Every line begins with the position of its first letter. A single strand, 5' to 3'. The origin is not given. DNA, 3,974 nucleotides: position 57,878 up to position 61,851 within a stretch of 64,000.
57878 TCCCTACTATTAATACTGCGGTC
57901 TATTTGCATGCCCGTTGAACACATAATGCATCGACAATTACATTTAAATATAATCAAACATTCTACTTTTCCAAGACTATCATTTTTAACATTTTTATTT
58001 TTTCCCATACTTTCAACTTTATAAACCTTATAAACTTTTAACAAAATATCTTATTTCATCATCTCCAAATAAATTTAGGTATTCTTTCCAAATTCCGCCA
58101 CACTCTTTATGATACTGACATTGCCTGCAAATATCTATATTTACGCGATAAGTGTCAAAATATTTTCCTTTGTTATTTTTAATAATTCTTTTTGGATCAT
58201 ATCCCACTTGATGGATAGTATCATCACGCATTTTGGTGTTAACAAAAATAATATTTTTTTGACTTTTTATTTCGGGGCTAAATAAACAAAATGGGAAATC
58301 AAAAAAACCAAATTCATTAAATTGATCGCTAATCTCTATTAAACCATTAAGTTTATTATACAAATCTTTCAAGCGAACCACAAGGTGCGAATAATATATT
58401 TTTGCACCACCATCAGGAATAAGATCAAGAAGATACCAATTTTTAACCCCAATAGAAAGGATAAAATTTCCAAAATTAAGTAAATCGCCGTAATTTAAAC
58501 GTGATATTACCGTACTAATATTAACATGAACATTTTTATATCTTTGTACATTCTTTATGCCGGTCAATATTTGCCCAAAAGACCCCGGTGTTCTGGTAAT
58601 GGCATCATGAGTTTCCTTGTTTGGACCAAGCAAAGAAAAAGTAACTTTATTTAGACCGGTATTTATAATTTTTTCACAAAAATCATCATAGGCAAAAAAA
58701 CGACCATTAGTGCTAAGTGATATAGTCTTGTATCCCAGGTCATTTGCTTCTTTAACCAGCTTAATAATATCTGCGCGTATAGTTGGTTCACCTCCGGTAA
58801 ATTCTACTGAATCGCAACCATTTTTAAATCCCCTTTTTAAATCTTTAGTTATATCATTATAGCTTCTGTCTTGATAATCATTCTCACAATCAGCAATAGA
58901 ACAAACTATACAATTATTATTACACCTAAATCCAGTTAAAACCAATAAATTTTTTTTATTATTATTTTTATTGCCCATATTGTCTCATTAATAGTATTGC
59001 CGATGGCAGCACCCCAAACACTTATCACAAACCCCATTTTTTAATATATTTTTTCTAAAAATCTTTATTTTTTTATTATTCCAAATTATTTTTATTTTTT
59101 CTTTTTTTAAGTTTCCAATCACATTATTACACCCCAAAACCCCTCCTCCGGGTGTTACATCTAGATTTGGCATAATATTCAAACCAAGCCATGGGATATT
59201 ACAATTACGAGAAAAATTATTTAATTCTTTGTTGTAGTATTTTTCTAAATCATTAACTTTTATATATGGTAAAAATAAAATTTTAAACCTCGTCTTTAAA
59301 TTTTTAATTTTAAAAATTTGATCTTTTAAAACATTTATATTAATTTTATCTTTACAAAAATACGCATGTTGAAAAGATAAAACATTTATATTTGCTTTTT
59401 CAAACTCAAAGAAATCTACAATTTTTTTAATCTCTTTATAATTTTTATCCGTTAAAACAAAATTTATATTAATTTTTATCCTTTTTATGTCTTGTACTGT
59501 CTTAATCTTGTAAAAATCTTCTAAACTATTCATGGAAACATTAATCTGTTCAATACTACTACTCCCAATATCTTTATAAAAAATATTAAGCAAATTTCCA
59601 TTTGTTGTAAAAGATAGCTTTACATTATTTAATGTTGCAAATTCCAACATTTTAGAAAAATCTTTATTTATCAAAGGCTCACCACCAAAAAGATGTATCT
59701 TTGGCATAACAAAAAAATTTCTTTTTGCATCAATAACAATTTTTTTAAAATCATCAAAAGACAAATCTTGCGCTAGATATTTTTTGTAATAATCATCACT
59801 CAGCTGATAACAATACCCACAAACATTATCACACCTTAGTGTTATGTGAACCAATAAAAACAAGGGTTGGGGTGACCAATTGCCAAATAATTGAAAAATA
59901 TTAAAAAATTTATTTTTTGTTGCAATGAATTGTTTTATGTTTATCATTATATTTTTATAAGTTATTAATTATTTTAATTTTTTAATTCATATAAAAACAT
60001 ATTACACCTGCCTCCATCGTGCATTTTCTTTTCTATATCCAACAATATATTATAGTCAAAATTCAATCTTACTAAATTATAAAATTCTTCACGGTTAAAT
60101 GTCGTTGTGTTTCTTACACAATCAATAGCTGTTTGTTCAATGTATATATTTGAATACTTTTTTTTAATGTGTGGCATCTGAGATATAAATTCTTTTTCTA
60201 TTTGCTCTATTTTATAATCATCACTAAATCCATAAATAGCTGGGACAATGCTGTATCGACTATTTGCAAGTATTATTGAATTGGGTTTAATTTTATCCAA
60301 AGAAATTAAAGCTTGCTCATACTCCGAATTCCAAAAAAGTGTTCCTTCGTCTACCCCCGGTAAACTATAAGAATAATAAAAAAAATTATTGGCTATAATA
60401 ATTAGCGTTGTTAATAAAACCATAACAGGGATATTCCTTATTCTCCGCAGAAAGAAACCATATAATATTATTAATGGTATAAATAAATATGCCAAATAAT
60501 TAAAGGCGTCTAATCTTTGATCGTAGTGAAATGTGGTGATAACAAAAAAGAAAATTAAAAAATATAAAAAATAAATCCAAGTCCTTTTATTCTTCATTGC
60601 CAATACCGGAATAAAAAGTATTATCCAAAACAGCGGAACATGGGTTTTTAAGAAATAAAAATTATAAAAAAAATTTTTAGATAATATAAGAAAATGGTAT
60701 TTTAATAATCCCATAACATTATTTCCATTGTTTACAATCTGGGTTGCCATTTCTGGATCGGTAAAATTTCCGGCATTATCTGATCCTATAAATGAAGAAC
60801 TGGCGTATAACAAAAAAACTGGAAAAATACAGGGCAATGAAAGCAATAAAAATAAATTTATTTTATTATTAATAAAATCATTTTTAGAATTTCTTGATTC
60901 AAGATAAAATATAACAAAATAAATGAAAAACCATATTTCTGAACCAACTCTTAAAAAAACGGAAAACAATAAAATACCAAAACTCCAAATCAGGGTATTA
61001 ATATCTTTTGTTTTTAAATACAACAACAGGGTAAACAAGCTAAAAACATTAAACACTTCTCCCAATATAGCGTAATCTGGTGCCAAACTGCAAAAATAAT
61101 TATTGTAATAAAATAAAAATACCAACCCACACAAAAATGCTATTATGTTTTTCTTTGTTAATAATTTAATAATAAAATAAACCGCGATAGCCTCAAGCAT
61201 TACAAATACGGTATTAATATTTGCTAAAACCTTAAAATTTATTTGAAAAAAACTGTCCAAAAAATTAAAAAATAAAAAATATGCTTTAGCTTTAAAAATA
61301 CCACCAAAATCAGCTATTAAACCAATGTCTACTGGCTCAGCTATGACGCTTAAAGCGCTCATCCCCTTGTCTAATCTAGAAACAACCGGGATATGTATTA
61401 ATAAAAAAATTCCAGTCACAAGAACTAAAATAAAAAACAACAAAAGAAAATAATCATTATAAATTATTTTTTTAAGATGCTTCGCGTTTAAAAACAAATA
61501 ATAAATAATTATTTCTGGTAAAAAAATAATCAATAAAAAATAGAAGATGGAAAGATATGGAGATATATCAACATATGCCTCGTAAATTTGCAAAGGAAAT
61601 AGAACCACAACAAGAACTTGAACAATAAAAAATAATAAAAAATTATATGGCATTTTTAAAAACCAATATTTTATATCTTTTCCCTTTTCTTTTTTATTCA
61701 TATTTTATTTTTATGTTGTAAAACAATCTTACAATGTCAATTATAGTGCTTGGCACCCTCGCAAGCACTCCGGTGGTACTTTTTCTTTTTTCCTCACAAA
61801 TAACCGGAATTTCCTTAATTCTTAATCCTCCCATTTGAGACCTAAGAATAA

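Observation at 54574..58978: Four tandem ancient paralogs of one radical SAM family sharing a CX2CX5C-G[IV]WK.Y C-terminal signature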

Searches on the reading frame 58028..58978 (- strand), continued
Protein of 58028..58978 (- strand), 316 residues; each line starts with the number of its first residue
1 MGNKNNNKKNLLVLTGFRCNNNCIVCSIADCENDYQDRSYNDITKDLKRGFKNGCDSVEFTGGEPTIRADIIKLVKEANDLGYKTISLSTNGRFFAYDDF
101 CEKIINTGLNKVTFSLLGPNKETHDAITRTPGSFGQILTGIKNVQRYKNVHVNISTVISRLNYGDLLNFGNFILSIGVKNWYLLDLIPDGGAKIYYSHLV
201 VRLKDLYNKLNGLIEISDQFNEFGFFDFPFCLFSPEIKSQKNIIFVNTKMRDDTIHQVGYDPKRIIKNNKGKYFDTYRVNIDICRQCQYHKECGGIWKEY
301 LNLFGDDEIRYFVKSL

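Call 78: search_protein_families(library=ncbifam, proteins=[L049:9998-10936:+, L049:10940-12394:+, L049:12387-13499:+, L049:13525-14205:+, L049:14202-14447:+, L049:14500-14970:+, L046:9992-10912:+], max_evalue=0.00001)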
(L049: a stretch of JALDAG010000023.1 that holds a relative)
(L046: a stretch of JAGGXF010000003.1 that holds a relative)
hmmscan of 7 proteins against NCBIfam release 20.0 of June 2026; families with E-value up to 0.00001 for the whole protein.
L049:9998-10936:+ (312 aa): 54 families (the best 25 are shown)
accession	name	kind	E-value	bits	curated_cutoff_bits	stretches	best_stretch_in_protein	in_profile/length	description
NF038332.1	rSAM_rare_HxsC4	exception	6.6e-48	163.6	500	1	2-298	14-335/335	radical SAM protein HxsC4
TIGR03977.1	rSAM_pair_HxsC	equivalog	3.3e-31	108.3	267.9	1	11-228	34-253/292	His-Xaa-Ser system radical SAM maturase HxsC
TIGR04545.1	rSAM_ahbD_hemeb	equivalog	3e-28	99.3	500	1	8-193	6-191/339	heme b synthase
TIGR02668.1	moaA_archaeal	equivalog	1e-27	97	325.25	1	3-213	11-223/303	GTP 3',8-cyclase MoaA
TIGR04053.2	TIGR04053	equivalog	5.1e-24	85.2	395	1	12-194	18-202/366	TIGR04053 family radical SAM/SPASM domain-containing protein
TIGR04466.1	rSAM_BlsE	equivalog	4e-22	79.1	400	1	7-176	8-174/327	cytosylglucuronate decarboxylase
TIGR04055.1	rSAM_NirJ2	equivalog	4.5e-22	79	500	1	11-190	9-187/326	putative heme d1 biosynthesis radical SAM protein NirJ2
TIGR02666.1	moaA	equivalog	9.8e-22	77.3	284.05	1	6-223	14-238/336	GTP 3',8-cyclase MoaA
NF001199.0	PRK00164.2-1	equivalog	1.6e-21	76.7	231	1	4-169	14-180/308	GTP 3',8-cyclase MoaA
TIGR04051.1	rSAM_NirJ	equivalog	1.5e-20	73.4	515.45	1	12-189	12-188/354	heme d1 biosynthesis radical SAM protein NirJ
TIGR04546.1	rSAM_ahbC_deAc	equivalog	1.6e-20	73.3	650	1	11-174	48-210/390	12,18-didecarboxysiroheme deacetylase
NF045574.1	sacti_mat_StsB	exception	1.7e-20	73.3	625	1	11-185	105-277/466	StsB family radical SAM/SPASM domain sactipeptide maturase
NF050035.1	rSAM_WgK_link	exception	2.9e-20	72.6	650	1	4-220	11-225/367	radical SAM/SPASM peptide maturase WgkB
TIGR04133.1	rSAM_w_lipo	hypoth_equivalog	2.2e-19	69.6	425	1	10-188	32-213/350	TIGR04133 family radical SAM/SPASM protein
TIGR04317.1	W_rSAM_matur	equivalog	3e-19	69.4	380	1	1-201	3-207/349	tungsten cofactor oxidoreductase radical SAM maturase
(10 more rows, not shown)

L049:10940-12394:+ (484 aa): 55 families (the best 25 are shown)
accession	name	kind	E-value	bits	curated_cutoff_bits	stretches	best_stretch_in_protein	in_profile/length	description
TIGR03978.1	rSAM_paired_1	equivalog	2.2e-124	415.8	370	1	21-477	3-466/466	His-Xaa-Ser system radical SAM maturase HxsB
NF047865.1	rSAM_PapB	equivalog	2e-42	145.6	340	1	105-438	10-326/330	PapB family radical SAM/SPASM ranthipeptide maturase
TIGR03974.1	rSAM_six_Cys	equivalog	1.6e-39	136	425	1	54-449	56-437/451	thioether cross-link-forming SCIFF peptide maturase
TIGR03906.1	quino_hemo_SAM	equivalog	7e-39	133.8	453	1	103-437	99-423/467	quinohemoprotein amine dehydrogenase maturation protein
TIGR04064.1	rSAM_nif11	equivalog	2e-38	132.3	518.7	1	98-429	79-401/459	nif11-like peptide radical SAM maturase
NF040492.1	not_ScfB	exception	1.4e-37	129.7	855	1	64-450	65-437/450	ScfB-related radical SAM/SPASM orphan maturase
TIGR04068.1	rSAM_ocin_clost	equivalog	4.4e-37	128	500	1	36-437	24-429/462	Cys-rich peptide radical SAM maturase CcpM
TIGR03942.1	sulfatase_rSAM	equivalog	9.5e-32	110.5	349.45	1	105-437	8-333/363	anaerobic sulfatase maturase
NF041298.1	rSAM_mat_DynA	equivalog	2e-29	102.7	450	1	100-442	3-335/356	dynobactin maturation radical SAM/SPASM protein DynA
NF038107.1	rSAM_NF038107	equivalog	2.2e-29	102.6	600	1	27-247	13-236/444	Cys-every-fifth radical SAM/SPASM peptide maturase CefB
NF035951.1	rSAM_RumMC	equivalog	3.4e-28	98.6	720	1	61-251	75-266/510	RumMC family radical SAM sactipeptide maturase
TIGR04163.1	rSAM_cobopep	equivalog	1.4e-25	89.9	375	1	98-469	64-424/428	peptide-modifying radical SAM enzyme CbpB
TIGR04280.1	geopep_mat_rSAM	hypoth_equivalog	1.5e-24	86.7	400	1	101-244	87-230/428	geopeptide radical SAM maturase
TIGR04083.1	rSAM_pep_methan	hypoth_equivalog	5.2e-24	84.8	300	1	101-464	3-344/376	TIGR04083 family peptide-modifying radical SAM enzyme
TIGR04115.1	rSAM_Cxxx_rpt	equivalog_domain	2.5e-23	83.1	350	1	105-436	9-333/359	radical SAM peptide maturase, CXXX-repeat target family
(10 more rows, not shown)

L049:12387-13499:+ (370 aa): 0 families

L049:13525-14205:+ (226 aa): 2 families
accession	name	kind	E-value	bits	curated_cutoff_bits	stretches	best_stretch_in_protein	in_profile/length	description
TIGR03976.1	chp_LLNDYxLRE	equivalog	3e-10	40.3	50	1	21-103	2-86/90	His-Xaa-Ser system protein HxsD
NF058577.1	FdxA_fam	equivalog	4e-06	26.9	65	0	164-186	27-49/52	4Fe-4S ferredoxin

L049:14202-14447:+ (81 aa): 1 family
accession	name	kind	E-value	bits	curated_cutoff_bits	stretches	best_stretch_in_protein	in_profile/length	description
NF038315.1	HxsD_rel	equivalog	7.8e-10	38.8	41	1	14-74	1-60/62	HxsD-like protein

L049:14500-14970:+ (157 aa): 5 families
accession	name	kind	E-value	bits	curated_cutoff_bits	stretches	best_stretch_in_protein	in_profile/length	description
NF038313.3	HisXaaSer_A4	exception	5.6e-20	72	55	0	122-157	55-90/93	His-Xaa-Ser repeat protein HxsA4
NF038329.2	gly_rich_SclB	equivalog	3.2e-08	32.9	325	1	77-149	147-219/442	LPXTG-anchored collagen-like adhesin Scl2/SclB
NF038330.1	adhesin_SclA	exception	2.4e-07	30.7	400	1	76-149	125-198/405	LPXTG-anchored collagen-like adhesin Scl1/SclA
NF046116.1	adhesin_Lcl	equivalog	3e-07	29.3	500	1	86-149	72-135/431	collagen-like adhesin Lcl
NF038309.1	HisXaaSer_A3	equivalog_domain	3.5e-07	29.9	65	0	15-62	3-49/81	His-Xaa-Ser repeat protein HxsA3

L046:9992-10912:+ (306 aa): 50 families (the best 25 are shown)
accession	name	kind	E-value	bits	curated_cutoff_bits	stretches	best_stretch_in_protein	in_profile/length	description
NF038332.1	rSAM_rare_HxsC4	exception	3.6e-53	180.9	500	2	4-215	13-229/335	radical SAM protein HxsC4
TIGR03977.1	rSAM_pair_HxsC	equivalog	2.2e-35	122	267.9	1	12-228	32-253/292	His-Xaa-Ser system radical SAM maturase HxsC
TIGR04545.1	rSAM_ahbD_hemeb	equivalog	1.9e-27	96.6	500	1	11-196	6-191/339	heme b synthase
TIGR04053.2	TIGR04053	equivalog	3.3e-25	89.1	395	1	15-203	18-209/366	TIGR04053 family radical SAM/SPASM domain-containing protein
TIGR04466.1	rSAM_BlsE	equivalog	7.8e-24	84.7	400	1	10-179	8-174/327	cytosylglucuronate decarboxylase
TIGR02668.1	moaA_archaeal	equivalog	2.5e-21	75.9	325.25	1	7-202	12-208/303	GTP 3',8-cyclase MoaA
TIGR04055.1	rSAM_NirJ2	equivalog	1.1e-20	74.5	500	1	14-219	9-212/326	putative heme d1 biosynthesis radical SAM protein NirJ2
NF045574.1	sacti_mat_StsB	exception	7.6e-20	71.2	625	1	15-185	106-274/466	StsB family radical SAM/SPASM domain sactipeptide maturase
TIGR04317.1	W_rSAM_matur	equivalog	1.3e-19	70.6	380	1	5-235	4-236/349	tungsten cofactor oxidoreductase radical SAM maturase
TIGR02109.1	PQQ_syn_pqqE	equivalog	2.5e-18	66.2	381.35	1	9-201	11-203/358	pyrroloquinoline quinone biosynthesis protein PqqE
TIGR04133.1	rSAM_w_lipo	hypoth_equivalog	1.1e-17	64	425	1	12-189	31-211/350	TIGR04133 family radical SAM/SPASM protein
TIGR04051.1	rSAM_NirJ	equivalog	1.3e-17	63.8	515.45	1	14-189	11-185/354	heme d1 biosynthesis radical SAM protein NirJ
NF001199.0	PRK00164.2-1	equivalog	1.7e-17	63.6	231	1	7-169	14-177/308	GTP 3',8-cyclase MoaA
NF045702.1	rSAM_GDGT_ether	equivalog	9.5e-17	60.8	450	1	9-163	90-249/486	tetraether lipid synthase Tes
TIGR04347.1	pseudo_SAM_Halo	equivalog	1e-16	61.2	525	1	12-180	45-212/390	TIGR04347 family pseudo-SAM/SPASM protein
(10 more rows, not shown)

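Call 82: search_protein_representatives(alignment_id=A2)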
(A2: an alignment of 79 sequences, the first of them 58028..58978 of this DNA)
Query: 79 sequences, 320 profile positions. Proteins with E-value up to 0.001 (for the whole library): 73961; up to 1e-10: 29606; up to 1e-30: 3209. The best 150 are listed.
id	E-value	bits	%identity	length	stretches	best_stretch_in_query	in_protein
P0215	6.4e-158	541.3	-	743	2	4-311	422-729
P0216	9.3e-157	537.4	-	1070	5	7-309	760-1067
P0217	4.1e-154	528.8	-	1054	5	8-226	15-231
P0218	1.7e-150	516.9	-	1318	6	7-218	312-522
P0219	7.8e-145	498.3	-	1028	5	8-216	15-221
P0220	2.2e-144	496.8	-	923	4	6-312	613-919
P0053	1.3e-132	458.1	-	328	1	6-316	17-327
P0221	2.9e-126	437.3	-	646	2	4-315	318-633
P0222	5.7e-124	429.7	-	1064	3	4-311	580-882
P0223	1.6e-122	425.0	-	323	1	5-320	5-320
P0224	4.4e-121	420.2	-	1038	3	13-212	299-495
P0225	5.5e-121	419.9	-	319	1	2-313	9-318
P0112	3.2e-120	417.4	-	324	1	5-318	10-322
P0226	7.7e-120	416.1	-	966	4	4-218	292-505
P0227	6.7e-118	409.8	-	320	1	7-311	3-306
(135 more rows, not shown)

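Call 85: find_encoding_contigs(protein=P0216, flank=8000, max_places=2)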
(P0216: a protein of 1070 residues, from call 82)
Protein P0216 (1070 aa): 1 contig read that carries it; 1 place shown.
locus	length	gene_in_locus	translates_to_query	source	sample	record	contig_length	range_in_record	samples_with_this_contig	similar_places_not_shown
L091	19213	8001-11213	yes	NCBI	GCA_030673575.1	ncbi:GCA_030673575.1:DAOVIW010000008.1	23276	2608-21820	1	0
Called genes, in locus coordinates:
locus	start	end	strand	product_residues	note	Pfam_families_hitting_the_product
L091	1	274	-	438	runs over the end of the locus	-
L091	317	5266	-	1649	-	-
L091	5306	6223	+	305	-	PF04055:Radical_SAM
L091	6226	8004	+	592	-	PF02366:PMT (weak), PF13231:PMT_2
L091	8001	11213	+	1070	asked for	PF00702:Hydrolase (faint), PF04055:Radical_SAM, PF13353:Fer4_12 (faint), PF04055:Radical_SAM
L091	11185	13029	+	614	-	PF04055:Radical_SAM, PF04467:DUF483 (weak)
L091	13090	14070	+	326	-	PF13353:Fer4_12 (faint), PF04055:Radical_SAM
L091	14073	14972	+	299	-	PF04055:Radical_SAM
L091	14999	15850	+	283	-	PF04055:Radical_SAM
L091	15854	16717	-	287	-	PF04055:Radical_SAM, PF13353:Fer4_12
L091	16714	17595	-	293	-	PF04055:Radical_SAM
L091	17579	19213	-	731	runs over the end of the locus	PF04055:Radical_SAM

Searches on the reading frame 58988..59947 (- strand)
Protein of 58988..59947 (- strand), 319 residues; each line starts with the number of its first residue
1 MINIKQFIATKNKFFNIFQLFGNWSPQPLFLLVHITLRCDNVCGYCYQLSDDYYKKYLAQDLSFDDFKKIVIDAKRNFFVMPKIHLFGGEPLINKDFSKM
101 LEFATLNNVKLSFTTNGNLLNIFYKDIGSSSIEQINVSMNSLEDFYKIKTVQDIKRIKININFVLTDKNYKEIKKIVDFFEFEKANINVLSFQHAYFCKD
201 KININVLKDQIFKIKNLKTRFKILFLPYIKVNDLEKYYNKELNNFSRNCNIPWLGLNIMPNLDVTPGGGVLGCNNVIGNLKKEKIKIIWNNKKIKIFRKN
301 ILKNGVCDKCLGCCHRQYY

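Call 3: search_protein_families(library=pfam, proteins=[window:58988-59947:-], max_evalue=0.01)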
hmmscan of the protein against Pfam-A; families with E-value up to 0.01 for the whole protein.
window:58988-59947:- (319 aa): 2 families
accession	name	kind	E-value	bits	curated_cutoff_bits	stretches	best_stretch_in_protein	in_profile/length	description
PF04055.27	Radical_SAM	-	1.6e-11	45.1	29.5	1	35-151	3-116/166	Radical SAM superfamily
PF13186.11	SPASM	-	8.4e-06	26.4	21.5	1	262-310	8-66/67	Iron-sulfur cluster-binding domain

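Call 4: search_protein_families(library=ncbifam, proteins=[window:58988-59947:-], max_evalue=0.01)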
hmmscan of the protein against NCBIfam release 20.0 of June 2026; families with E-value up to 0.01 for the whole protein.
window:58988-59947:- (319 aa): 39 families (the best 25 are shown)
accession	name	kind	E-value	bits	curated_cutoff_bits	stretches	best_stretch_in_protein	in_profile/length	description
TIGR02666.1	moaA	equivalog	5.3e-18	65.1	284.05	1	33-192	14-192/336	GTP 3',8-cyclase MoaA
TIGR02668.1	moaA_archaeal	equivalog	2.1e-17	63.1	325.25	1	33-203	14-202/303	GTP 3',8-cyclase MoaA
NF001199.0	PRK00164.2-1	equivalog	3.6e-17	62.5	231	1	32-217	15-209/308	GTP 3',8-cyclase MoaA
TIGR04317.1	W_rSAM_matur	equivalog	3e-16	59.5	380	1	31-191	6-165/349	tungsten cofactor oxidoreductase radical SAM maturase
NF038283.1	viperin_w_prok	equivalog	2.7e-13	49.7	180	1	34-171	7-142/281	viperin family antiviral radical SAM protein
TIGR04054.1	rSAM_NirJ1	equivalog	6.6e-13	48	650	1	34-197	41-212/387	putative heme d1 biosynthesis radical SAM protein NirJ1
TIGR02109.1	PQQ_syn_pqqE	equivalog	2e-11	43.5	381.35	1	27-310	5-302/358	pyrroloquinoline quinone biosynthesis protein PqqE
NF033640.1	N_Twi_rSAM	subfamily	2.5e-11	43.3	170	2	27-127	109-223/398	twitch domain-containing radical SAM protein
TIGR04546.1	rSAM_ahbC_deAc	equivalog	2.5e-10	39.7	650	1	33-198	43-216/390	12,18-didecarboxysiroheme deacetylase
TIGR04051.1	rSAM_NirJ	equivalog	3e-10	39.6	515.45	1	35-191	8-174/354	heme d1 biosynthesis radical SAM protein NirJ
TIGR04311.1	rSAM_Geo_metal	subfamily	4.4e-10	39.2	400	1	29-164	3-139/423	radical SAM/SPASM family putative metalloenzyme maturase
NF050035.1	rSAM_WgK_link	exception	7.6e-10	38.3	650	1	23-143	3-120/367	radical SAM/SPASM peptide maturase WgkB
TIGR04347.1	pseudo_SAM_Halo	equivalog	1.4e-09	37.7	525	1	32-194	41-211/390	TIGR04347 family pseudo-SAM/SPASM protein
TIGR04303.1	GeoRSP_rSAM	equivalog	2.2e-09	37.3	400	1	29-314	5-297/325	GeoRSP system radical SAM/SPASM protein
TIGR04545.1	rSAM_ahbD_hemeb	equivalog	1e-08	35.1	500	1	34-141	5-108/339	heme b synthase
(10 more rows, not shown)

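Call 60: search_protein_families(library=padloc, proteins=[window:58988-59947:-], max_evalue=0.001)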
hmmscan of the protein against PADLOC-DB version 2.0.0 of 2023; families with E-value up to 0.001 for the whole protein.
window:58988-59947:- (319 aa): 2 families
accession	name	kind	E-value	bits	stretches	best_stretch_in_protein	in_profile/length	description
PDLC02903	pVip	-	2.3e-14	51.5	1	33-144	4-105/257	Viperins not associated with kinases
PDLC02904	pVip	-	3.5e-11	41.1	1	33-196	7-152/262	Viperins associated with kinases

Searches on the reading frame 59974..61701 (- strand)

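Call 3: search_protein_families(library=pfam, proteins=[window:59974-61701:-], max_evalue=0.01)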
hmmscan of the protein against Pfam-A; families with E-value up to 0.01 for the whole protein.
window:59974-61701:- (575 aa): 1 family
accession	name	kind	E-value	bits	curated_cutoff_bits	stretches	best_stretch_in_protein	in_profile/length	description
PF11992.13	TgpA_N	-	0.0092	15.4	30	0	296-413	65-140/333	TgpA N-terminal domain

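Call 4: search_protein_families(library=ncbifam, proteins=[window:59974-61701:-], max_evalue=0.01)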
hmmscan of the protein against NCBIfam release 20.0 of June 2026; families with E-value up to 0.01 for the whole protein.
window:59974-61701:- (575 aa): 0 families
